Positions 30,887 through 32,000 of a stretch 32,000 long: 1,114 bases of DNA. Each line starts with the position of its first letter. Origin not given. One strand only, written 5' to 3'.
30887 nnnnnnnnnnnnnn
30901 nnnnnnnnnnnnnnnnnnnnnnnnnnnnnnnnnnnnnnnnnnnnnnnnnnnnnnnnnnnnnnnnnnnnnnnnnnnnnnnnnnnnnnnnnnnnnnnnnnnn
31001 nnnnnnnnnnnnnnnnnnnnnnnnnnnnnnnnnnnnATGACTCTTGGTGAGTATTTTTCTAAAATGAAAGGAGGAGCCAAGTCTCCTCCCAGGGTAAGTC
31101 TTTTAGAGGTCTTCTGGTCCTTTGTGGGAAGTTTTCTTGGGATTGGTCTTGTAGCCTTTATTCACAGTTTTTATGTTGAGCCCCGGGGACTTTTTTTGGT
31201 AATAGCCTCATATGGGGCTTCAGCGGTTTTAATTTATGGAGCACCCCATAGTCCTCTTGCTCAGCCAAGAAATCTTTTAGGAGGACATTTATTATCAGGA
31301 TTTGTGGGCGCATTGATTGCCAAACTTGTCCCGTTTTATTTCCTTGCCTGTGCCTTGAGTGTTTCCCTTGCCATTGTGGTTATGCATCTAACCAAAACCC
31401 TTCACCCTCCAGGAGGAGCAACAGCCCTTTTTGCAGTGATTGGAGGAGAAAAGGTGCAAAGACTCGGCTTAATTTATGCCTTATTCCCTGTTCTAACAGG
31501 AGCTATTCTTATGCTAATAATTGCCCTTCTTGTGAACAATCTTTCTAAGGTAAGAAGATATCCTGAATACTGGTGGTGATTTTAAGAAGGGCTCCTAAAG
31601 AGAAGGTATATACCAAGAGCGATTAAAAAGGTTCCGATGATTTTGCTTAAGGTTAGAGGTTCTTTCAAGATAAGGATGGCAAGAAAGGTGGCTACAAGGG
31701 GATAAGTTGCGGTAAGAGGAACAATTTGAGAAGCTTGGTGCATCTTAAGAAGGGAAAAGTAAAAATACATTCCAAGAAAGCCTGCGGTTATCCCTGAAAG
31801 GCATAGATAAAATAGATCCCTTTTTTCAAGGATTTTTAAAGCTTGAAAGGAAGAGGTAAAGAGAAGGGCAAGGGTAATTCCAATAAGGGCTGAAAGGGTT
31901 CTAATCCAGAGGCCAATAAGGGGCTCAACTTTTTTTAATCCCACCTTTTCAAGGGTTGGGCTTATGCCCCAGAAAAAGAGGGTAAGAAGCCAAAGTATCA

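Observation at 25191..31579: Six-gene operon: periplasmic NarG-like molybdoenzyme wired to an NrfD-type anchor and coupled to CBS and HPP proteins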

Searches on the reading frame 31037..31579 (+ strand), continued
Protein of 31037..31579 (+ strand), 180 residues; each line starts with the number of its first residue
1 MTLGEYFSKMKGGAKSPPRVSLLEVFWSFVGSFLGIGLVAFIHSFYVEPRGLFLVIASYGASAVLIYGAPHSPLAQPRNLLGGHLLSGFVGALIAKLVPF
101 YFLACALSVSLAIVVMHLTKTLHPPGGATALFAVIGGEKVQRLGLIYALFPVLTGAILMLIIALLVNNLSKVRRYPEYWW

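Call 63: search_protein_families(library=pfam, proteins=[L110:11683-13608:-, L101:10944-11906:-, L141:4842-5489:+, L157:3861-4943:+, L101:12947-14320:-, L101:14317-15021:-, L101:11966-12892:-, L110:8326-9222:+, L114:2753-4849:+, L158:630-2651:+], max_evalue=0.00001)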
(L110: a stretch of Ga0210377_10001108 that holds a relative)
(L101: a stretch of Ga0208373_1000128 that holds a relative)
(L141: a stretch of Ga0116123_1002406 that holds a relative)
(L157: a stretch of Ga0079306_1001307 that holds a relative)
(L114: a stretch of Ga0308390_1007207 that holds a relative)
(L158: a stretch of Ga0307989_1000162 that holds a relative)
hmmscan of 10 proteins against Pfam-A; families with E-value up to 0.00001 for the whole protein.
L110:11683-13608:- (641 aa): 5 families
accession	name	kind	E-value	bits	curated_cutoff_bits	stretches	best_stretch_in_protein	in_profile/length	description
PF00072.30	Response_reg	-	4.6e-43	146.4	30.2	2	9-112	1-104/111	Response regulator receiver domain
PF02518.31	HATPase_c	-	7.6e-25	87.9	26.4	1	379-492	2-107/111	Histidine kinase-, DNA gyrase B-, and HSP90-like ATPase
PF00512.31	HisKA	-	2.9e-10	40.5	26.9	1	277-338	5-65/66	His Kinase A (phospho-acceptor) domain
PF13426.13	PAS_9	-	2e-06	28.4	27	1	166-257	10-103/103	PAS domain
PF08448.16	PAS_4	-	3.4e-06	27.7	23.1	1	167-259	15-109/110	PAS fold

L101:10944-11906:- (320 aa): 2 families
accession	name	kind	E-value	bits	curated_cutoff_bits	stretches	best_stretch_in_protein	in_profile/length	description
PF12801.12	Fer4_5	-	2.2e-10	40.8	22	1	73-111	3-41/48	4Fe-4S binding domain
PF13746.11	Fer4_18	-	3.5e-06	27.6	27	1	233-284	58-111/114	4Fe-4S dicluster domain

L141:4842-5489:+ (215 aa): 2 families
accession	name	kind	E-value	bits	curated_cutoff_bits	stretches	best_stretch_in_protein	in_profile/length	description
PF03473.23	MOSC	-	1.7e-34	118.8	22.7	1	48-158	1-118/120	MOSC domain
PF03475.19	YiiM_3-alpha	-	5.4e-14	52.2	22.7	1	169-206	1-38/44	YiiM-like, 3-alpha helix domain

L157:3861-4943:+ (360 aa): 3 families
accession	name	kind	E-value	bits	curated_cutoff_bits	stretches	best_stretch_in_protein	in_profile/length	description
PF00005.33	ABC_tran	-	4.9e-39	134.5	25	1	24-166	1-136/137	ABC transporter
PF08402.16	TOBE_2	-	1.7e-09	38.1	21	1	276-351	1-75/76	TOBE domain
PF13304.12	AAA_21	-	2e-06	28.5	27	0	38-57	3-22/304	AAA domain, putative AbiEii toxin, Type IV TA system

L101:12947-14320:- (457 aa): 1 family
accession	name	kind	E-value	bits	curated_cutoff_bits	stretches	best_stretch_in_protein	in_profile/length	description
PF00115.25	COX1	-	2.8e-68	231.2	34.8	1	9-431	1-434/436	Cytochrome C and Quinol oxidase polypeptide I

L101:14317-15021:- (234 aa): 4 families
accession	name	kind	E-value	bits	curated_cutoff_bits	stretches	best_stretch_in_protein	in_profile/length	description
PF00034.26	Cytochrom_C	-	1.1e-20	75.1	21.3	2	151-229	2-90/90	Cytochrome c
PF13442.11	Cytochrome_CBB3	-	1.6e-16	60.8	27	1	150-225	3-68/68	Cytochrome C oxidase, cbb3-type, subunit III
PF02433.20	FixO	-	1.8e-13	50.9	29.6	1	175-219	102-146/219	Cytochrome C oxidase, mono-heme subunit/FixO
PF22085.1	NorB_cytochrome_c-like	-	3.2e-09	37.8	29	0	46-91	16-61/181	Nitric oxide reductase subunit B, cytochrome c-like domain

L101:11966-12892:- (308 aa): 2 families
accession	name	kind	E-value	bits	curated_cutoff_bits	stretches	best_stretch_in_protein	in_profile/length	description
PF05425.18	CopD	-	1.2e-07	32.4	32.1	1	118-179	10-71/105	Copper resistance protein D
PF00173.33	Cyt-b5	-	7.7e-07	29.5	23.7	1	200-268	3-73/74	Cytochrome b5-like Heme/Steroid binding domain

L110:8326-9222:+ (298 aa): 2 families
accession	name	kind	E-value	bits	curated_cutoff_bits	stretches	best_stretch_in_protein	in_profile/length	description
PF11563.14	Protoglobin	-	5.4e-25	88.7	25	1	4-154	5-156/158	Protoglobin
PF06146.17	PsiE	-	2.2e-22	79.9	23.9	1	180-294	3-121/122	Phosphate-starvation-inducible E family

L114:2753-4849:+ (698 aa): 3 families
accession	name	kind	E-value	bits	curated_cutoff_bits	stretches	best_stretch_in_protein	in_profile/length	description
PF00384.28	Molybdopterin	-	2.9e-44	152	24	1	60-476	1-352/353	Molybdopterin oxidoreductase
PF01568.27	Molydop_binding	-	1.2e-15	57.9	26.8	1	567-669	1-95/110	Molydopterin dinucleotide binding domain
PF04879.21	Molybdop_Fe4S4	-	5.3e-15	55.6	22.7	1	7-57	5-55/55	Molybdopterin oxidoreductase Fe4S4 domain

L158:630-2651:+ (673 aa): 3 families
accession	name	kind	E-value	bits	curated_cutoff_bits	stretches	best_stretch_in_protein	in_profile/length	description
PF00384.28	Molybdopterin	-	2.5e-47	162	24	1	58-461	1-351/353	Molybdopterin oxidoreductase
PF01568.27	Molydop_binding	-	1.7e-18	67.1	26.8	1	557-662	2-107/110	Molydopterin dinucleotide binding domain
PF04879.21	Molybdop_Fe4S4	-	1.8e-12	47.5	22.7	1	2-54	3-54/55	Molybdopterin oxidoreductase Fe4S4 domain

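Call 64: search_protein_families(library=ncbifam, proteins=[L114:2753-4849:+, L158:630-2651:+, L101:12947-14320:-, L101:14317-15021:-, L104:3726-7301:+, L141:4842-5489:+, L100:6597-9332:-], max_evalue=1e-10)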
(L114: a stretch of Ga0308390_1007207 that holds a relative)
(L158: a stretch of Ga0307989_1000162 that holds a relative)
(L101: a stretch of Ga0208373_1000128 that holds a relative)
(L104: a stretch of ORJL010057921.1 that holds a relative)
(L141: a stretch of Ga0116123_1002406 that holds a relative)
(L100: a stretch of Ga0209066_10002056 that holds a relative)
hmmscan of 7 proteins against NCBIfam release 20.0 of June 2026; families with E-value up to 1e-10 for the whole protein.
L114:2753-4849:+ (698 aa): 25 families
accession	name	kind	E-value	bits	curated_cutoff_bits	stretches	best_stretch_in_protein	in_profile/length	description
TIGR01591.1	Fdh-alpha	equivalog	1.6e-104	350.4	666.25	1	8-648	1-646/672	formate dehydrogenase subunit alpha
NF012032.0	PRK15488.1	equivalog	5.8e-97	325.5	694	1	6-484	44-533/759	thiosulfate reductase PhsA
NF047855.1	AssmNtatRedNasC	equivalog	4.3e-68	230.2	1100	2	6-320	21-339/708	assimilatory nitrate reductase catalytic subunit NasC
TIGR02166.1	dmsA_ynfE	subfamily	1.8e-63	214.8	777.7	1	13-650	49-758/794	DMSO/selenate family reductase complex A subunit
TIGR03479.1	DMSO_red_II_alp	subfamily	3.5e-53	180.9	984.75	1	10-244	63-307/913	molybdopterin-dependent oxidoreductase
NF041323.1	Nitr_red_NasA_Halo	equivalog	1.7e-47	162.4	1000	1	13-639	3-639/673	assimilatory nitrate reductase NasA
TIGR00509.1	bisC_fam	subfamily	1.7e-47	162.1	1017.55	2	181-487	195-519/772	molybdopterin guanine dinucleotide-containing S/N-oxide reductase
TIGR01553.1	formate-DH-alph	equivalog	4.4e-43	147.2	814.2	1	7-246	46-306/1009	formate dehydrogenase-N subunit alpha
NF011566.1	PRK14990.1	exception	1.3e-38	132.6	1600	2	35-110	94-169/814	dimethylsulfoxide reductase subunit A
NF041884.1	selenate_YnfF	exception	2.5e-37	128.2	1650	1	42-481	87-560/798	selenate/tellurate reductase subunit YnfF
NF041783.2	mnquin_red_QrcB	equivalog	5.5e-37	127.3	440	1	7-322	54-364/695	menaquinone reductase molybdopterin-binding-like subunit QrcB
TIGR01706.1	NAPA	equivalog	6.7e-36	123.9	930.55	1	7-245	44-292/830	periplasmic nitrate reductase subunit alpha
NF010055.0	PRK13532.1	equivalog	1.6e-35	122.6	904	1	7-245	44-292/830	nitrate reductase catalytic subunit NapA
NF041885.1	selenate_YnfE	exception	2.6e-35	121.5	1675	1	13-323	53-404/805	selenate/tellurate reductase subunit YnfE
NF041513.1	formate_DH_Act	exception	1.4e-32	112.5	1400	1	3-244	40-295/1067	formate dehydrogenase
TIGR01580.1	narG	equivalog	3.2e-16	58.1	1084.15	0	70-238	151-322/1235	nitrate reductase subunit alpha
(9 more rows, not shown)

L158:630-2651:+ (673 aa): 23 families
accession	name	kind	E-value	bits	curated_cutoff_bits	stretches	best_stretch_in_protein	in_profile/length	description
TIGR01591.1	Fdh-alpha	equivalog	8.6e-85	285.2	666.25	1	11-666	6-670/672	formate dehydrogenase subunit alpha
TIGR02166.1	dmsA_ynfE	subfamily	2e-76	257.6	777.7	2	256-669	330-792/794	DMSO/selenate family reductase complex A subunit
TIGR03479.1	DMSO_red_II_alp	subfamily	2.3e-67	227.8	984.75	1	32-244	94-307/913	molybdopterin-dependent oxidoreductase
NF047855.1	AssmNtatRedNasC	equivalog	1.8e-60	205.1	1100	2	33-327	52-346/708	assimilatory nitrate reductase catalytic subunit NasC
TIGR00509.1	bisC_fam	subfamily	2.1e-59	201.6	1017.55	1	19-632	9-706/772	molybdopterin guanine dinucleotide-containing S/N-oxide reductase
NF012032.0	PRK15488.1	equivalog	9.4e-58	195.8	694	1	10-322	50-360/759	thiosulfate reductase PhsA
NF041885.1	selenate_YnfE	exception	5.9e-54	183.1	1675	2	6-322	52-403/805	selenate/tellurate reductase subunit YnfE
NF041884.1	selenate_YnfF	exception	1.3e-49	168.9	1650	1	5-669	48-796/798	selenate/tellurate reductase subunit YnfF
NF011566.1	PRK14990.1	exception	2.7e-49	167.9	1600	1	5-669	61-812/814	dimethylsulfoxide reductase subunit A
NF041323.1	Nitr_red_NasA_Halo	equivalog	3.5e-41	141.5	1000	1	11-636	3-646/673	assimilatory nitrate reductase NasA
NF041783.2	mnquin_red_QrcB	equivalog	1.7e-38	132.3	440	1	5-465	54-504/695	menaquinone reductase molybdopterin-binding-like subunit QrcB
NF010055.0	PRK13532.1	equivalog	8.4e-37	126.8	904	1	2-244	42-291/830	nitrate reductase catalytic subunit NapA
NF011682.0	PRK15102.1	equivalog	2.3e-36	125.2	909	2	67-325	113-398/829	trimethylamine-N-oxide reductase TorA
TIGR02164.1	torA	equivalog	1.2e-35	122.9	1465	2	365-631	464-757/824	trimethylamine-N-oxide reductase TorA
TIGR01706.1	NAPA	equivalog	5.5e-34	117.6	930.55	1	2-244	42-291/830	periplasmic nitrate reductase subunit alpha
TIGR01580.1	narG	equivalog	5.7e-23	80.5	1084.15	1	69-237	152-321/1235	nitrate reductase subunit alpha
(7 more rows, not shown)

L101:12947-14320:- (457 aa): 0 families

L101:14317-15021:- (234 aa): 5 families
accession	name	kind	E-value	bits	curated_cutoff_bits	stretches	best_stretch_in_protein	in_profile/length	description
TIGR04485.1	thiosulf_SoxX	equivalog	4.4e-19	69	61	0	162-228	5-78/78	sulfur oxidation c-type cytochrome SoxX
TIGR02603.1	CxxCH_TIGR02603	domain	8.4e-16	58.2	68.15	0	47-98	2-52/134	putative heme-binding domain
NF011055.0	PRK14487.1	subfamily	2.5e-15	56.6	218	0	175-225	108-160/212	cbb3-type cytochrome c oxidase subunit II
TIGR00781.1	ccoO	equivalog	3.3e-13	49.9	200.65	0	175-219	102-146/232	cytochrome-c oxidase, cbb3-type subunit II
NF011054.0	PRK14486.1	equivalog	3.3e-13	49.8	447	0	175-219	103-147/294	putative bifunctional cbb3-type cytochrome c oxidase subunit II/cytochrome c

L104:3726-7301:+ (1191 aa): 15 families
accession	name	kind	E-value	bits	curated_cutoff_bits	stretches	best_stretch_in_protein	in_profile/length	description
TIGR01580.1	narG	equivalog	0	1522.9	1084.15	1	13-1190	27-1229/1235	nitrate reductase subunit alpha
TIGR03479.1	DMSO_red_II_alp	subfamily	3.9e-178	594.4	984.75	5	135-420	128-391/913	molybdopterin-dependent oxidoreductase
NF042978.1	EthbenzDh_ebdA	equivalog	6e-63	213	2000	2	132-329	147-338/977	ethylbenzene dehydrogenase subunit alpha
TIGR02166.1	dmsA_ynfE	subfamily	1.8e-51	175.2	777.7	1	135-316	112-299/794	DMSO/selenate family reductase complex A subunit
NF041884.1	selenate_YnfF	exception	1.4e-31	109.2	1650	1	135-320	113-303/798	selenate/tellurate reductase subunit YnfF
NF041885.1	selenate_YnfE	exception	5.1e-31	107.3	1675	1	134-321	115-311/805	selenate/tellurate reductase subunit YnfE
TIGR01591.1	Fdh-alpha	equivalog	4.7e-30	104.3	666.25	0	124-327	48-249/672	formate dehydrogenase subunit alpha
NF011566.1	PRK14990.1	exception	3.7e-27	94.7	1600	0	135-321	127-324/814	dimethylsulfoxide reductase subunit A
TIGR00509.1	bisC_fam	subfamily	3.7e-23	81.7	1017.55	0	734-804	439-511/772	molybdopterin guanine dinucleotide-containing S/N-oxide reductase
NF012032.0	PRK15488.1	equivalog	4.4e-23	81.2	694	1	132-322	103-287/759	thiosulfate reductase PhsA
NF047855.1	AssmNtatRedNasC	equivalog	1.5e-15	56.5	1100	0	227-323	176-270/708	assimilatory nitrate reductase catalytic subunit NasC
NF011682.0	PRK15102.1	equivalog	2.5e-14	52.3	909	0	734-803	497-568/829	trimethylamine-N-oxide reductase TorA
NF041513.1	formate_DH_Act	exception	5.6e-14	50.9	1400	0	226-326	207-301/1067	formate dehydrogenase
TIGR02164.1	torA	equivalog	2.4e-13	49.2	1465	0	734-803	493-564/824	trimethylamine-N-oxide reductase TorA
TIGR01553.1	formate-DH-alph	equivalog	7.7e-13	47.1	814.2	0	217-329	207-313/1009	formate dehydrogenase-N subunit alpha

L141:4842-5489:+ (215 aa): 1 family
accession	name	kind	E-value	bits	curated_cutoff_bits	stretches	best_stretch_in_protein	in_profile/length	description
NF008577.1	PRK11536.1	equivalog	4.7e-40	137.3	294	1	22-207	19-206/222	6-hydroxyaminopurine reductase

L100:6597-9332:- (911 aa): 22 families
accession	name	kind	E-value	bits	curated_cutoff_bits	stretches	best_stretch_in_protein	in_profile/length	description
TIGR03479.1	DMSO_red_II_alp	subfamily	2e-139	466.3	984.75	3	110-519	59-474/913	molybdopterin-dependent oxidoreductase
TIGR02166.1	dmsA_ynfE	subfamily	4.4e-80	269.8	777.7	2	69-350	1-297/794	DMSO/selenate family reductase complex A subunit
TIGR01580.1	narG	equivalog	3.8e-79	266.6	1084.15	3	176-361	151-343/1235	nitrate reductase subunit alpha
NF041885.1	selenate_YnfE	exception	9.9e-61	205.5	1675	2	78-350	12-304/805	selenate/tellurate reductase subunit YnfE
NF041884.1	selenate_YnfF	exception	9.6e-58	195.7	1650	2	69-350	1-297/798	selenate/tellurate reductase subunit YnfF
NF042978.1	EthbenzDh_ebdA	equivalog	3.7e-57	193.8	2000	1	119-514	90-483/977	ethylbenzene dehydrogenase subunit alpha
NF011566.1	PRK14990.1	exception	1.3e-55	188.9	1600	1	68-351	13-318/814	dimethylsulfoxide reductase subunit A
NF012032.0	PRK15488.1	equivalog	2.7e-55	187.7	694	1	67-352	1-281/759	thiosulfate reductase PhsA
TIGR01591.1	Fdh-alpha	equivalog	4.5e-54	183.7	666.25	1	113-350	2-236/672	formate dehydrogenase subunit alpha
TIGR00509.1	bisC_fam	subfamily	2.5e-47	161.6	1017.55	2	544-864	404-709/772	molybdopterin guanine dinucleotide-containing S/N-oxide reductase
TIGR02164.1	torA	equivalog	1e-39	136.4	1465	1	553-871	465-768/824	trimethylamine-N-oxide reductase TorA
NF011682.0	PRK15102.1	equivalog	1.1e-39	136.2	909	1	554-867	470-768/829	trimethylamine-N-oxide reductase TorA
NF047855.1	AssmNtatRedNasC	equivalog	7.8e-31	107.1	1100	1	104-352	16-263/708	assimilatory nitrate reductase catalytic subunit NasC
TIGR01553.1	formate-DH-alph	equivalog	2e-24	85.5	814.2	0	269-361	220-313/1009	formate dehydrogenase-N subunit alpha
NF010055.0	PRK13532.1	equivalog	4.9e-23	81.3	904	1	67-516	1-412/830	nitrate reductase catalytic subunit NapA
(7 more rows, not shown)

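Call 75: search_solved_structures(query=window:31037-31579:+, max_evalue=1)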
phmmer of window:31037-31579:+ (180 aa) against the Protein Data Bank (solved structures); distinct sequences matched with E-value up to 1: 0.

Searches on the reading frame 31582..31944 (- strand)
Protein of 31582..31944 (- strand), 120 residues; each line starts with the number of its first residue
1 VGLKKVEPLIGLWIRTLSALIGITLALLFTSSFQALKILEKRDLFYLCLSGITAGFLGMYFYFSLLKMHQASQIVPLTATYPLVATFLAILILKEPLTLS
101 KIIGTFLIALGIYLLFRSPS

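Call 84: search_protein_families(library=pfam, proteins=[window:31582-31944:-], max_evalue=0.05)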
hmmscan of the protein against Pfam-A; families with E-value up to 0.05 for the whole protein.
window:31582-31944:- (120 aa): 5 families
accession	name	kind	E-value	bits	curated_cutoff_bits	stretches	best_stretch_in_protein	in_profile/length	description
PF00892.27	EamA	-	7.3e-18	65.6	28.2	1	3-116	25-134/135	EamA-like transporter family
PF08449.17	UAA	-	0.0049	16.5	26.2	1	27-114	220-306/311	UAA transporter family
PF05653.20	Mg_trans_NIPA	-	0.011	15.4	26.2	1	47-115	51-119/295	Magnesium transporter NIPA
PF10639.15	TMEM234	-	0.022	15.3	30.1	1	57-115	53-112/113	Putative transmembrane family 234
PF11295.13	DUF3096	-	0.034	14.3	23.3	1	82-116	1-35/37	Protein of unknown function (DUF3096)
